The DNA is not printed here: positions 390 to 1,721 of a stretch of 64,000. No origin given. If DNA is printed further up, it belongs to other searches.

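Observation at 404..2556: Tandem, translationally coupled radical SAM/SPASM enzymes with no obvious partner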

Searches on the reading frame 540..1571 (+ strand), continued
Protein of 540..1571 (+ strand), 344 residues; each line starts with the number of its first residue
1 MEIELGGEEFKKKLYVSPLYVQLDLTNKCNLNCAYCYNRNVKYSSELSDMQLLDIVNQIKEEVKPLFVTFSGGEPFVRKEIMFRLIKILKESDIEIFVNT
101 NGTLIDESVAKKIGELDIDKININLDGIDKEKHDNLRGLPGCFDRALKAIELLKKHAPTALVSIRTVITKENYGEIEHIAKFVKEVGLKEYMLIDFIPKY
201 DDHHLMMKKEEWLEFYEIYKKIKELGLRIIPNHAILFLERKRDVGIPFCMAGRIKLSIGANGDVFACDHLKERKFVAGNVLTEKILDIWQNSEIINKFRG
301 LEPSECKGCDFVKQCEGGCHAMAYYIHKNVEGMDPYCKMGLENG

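Call 58: fold_search(model_id=the predicted structure, library=pdb)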
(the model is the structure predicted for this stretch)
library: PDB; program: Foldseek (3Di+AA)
matches with E <= 10: 1833; with E <= 0.001: 200
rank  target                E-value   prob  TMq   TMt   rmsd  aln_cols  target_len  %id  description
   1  5v1s_A                4.4e-17  1.00  0.79  0.65   3.8       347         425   21  Crystal structure of Streptococcus suis SuiB bound to S-adenosylmethionine (released 2017-08-30)
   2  4k37_A                8.4e-17  1.00  0.75  0.71   4.0       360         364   22  Native anSMEcpe with bound AdoMet (released 2013-05-08)
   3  5v1t_A                8.9e-17  1.00  0.78  0.62   4.1       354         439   21  Crystal structure of Streptococcus suis SuiB bound to precursor peptide SuiA (released 2017-08-30)
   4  5v1q_B                1.2e-16  1.00  0.75  0.60   4.1       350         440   20  Crystal structure of Streptococcus suis SuiB (released 2017-08-30)
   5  4k38_A                1.3e-16  1.00  0.76  0.71   3.9       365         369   24  Native anSMEcpe with bound AdoMet and Kp18Cys peptide (released 2013-05-08)
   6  4k36_B                1.5e-16  1.00  0.77  0.73   3.8       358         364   23  His6 tagged anSMEcpe with bound AdoMet (released 2013-05-08)
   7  4k38_B                1.6e-16  1.00  0.76  0.72   3.9       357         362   24  Native anSMEcpe with bound AdoMet and Kp18Cys peptide (released 2013-05-08)
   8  4k37_B                1.8e-16  1.00  0.75  0.71   3.9       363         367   24  Native anSMEcpe with bound AdoMet (released 2013-05-08)
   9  4k39_A                2.0e-16  1.00  0.75  0.72   3.9       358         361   23  Native anSMEcpe with bound AdoMet and Cp18Cys peptide (released 2013-05-08)
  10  6efn                  2.3e-16  1.00  0.64  0.58   3.9       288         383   22  Structure of a RiPP maturase, SkfB (released 2018-10-24)
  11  5v1q_A                2.6e-16  1.00  0.73  0.60   4.4       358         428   21  Crystal structure of Streptococcus suis SuiB (released 2017-08-30)
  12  4k36_A                3.4e-16  1.00  0.76  0.69   3.9       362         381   23  His6 tagged anSMEcpe with bound AdoMet (released 2013-05-08)
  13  4k39_B                7.8e-16  1.00  0.76  0.73   4.0       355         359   23  Native anSMEcpe with bound AdoMet and Cp18Cys peptide (released 2013-05-08)
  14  5v1s_B                7.8e-16  1.00  0.74  0.61   4.4       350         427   21  Crystal structure of Streptococcus suis SuiB bound to S-adenosylmethionine (released 2017-08-30)
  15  5why_B                1.8e-15  1.00  0.73  0.61   4.1       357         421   22  Structural Insights into Thioether Bond Formation in the Biosynthesis of Sactipeptides (released 2017-07-26)
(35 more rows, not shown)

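Call 89: search_protein_families(library=padloc, proteins=[window:540-1571:+, L006:6864-7778:-], max_evalue=0.001)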
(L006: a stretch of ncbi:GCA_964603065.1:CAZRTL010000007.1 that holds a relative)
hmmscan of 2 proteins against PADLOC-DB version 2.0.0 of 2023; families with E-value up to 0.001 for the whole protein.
window:540-1571:+ (344 aa): 2 families
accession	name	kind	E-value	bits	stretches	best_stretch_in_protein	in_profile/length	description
PDLC02903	pVip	-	2.1e-23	81.1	1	21-219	2-193/257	Viperins not associated with kinases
PDLC02904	pVip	-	2.9e-23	80.7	1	19-223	3-201/262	Viperins associated with kinases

L006:6864-7778:- (305 aa): 0 families
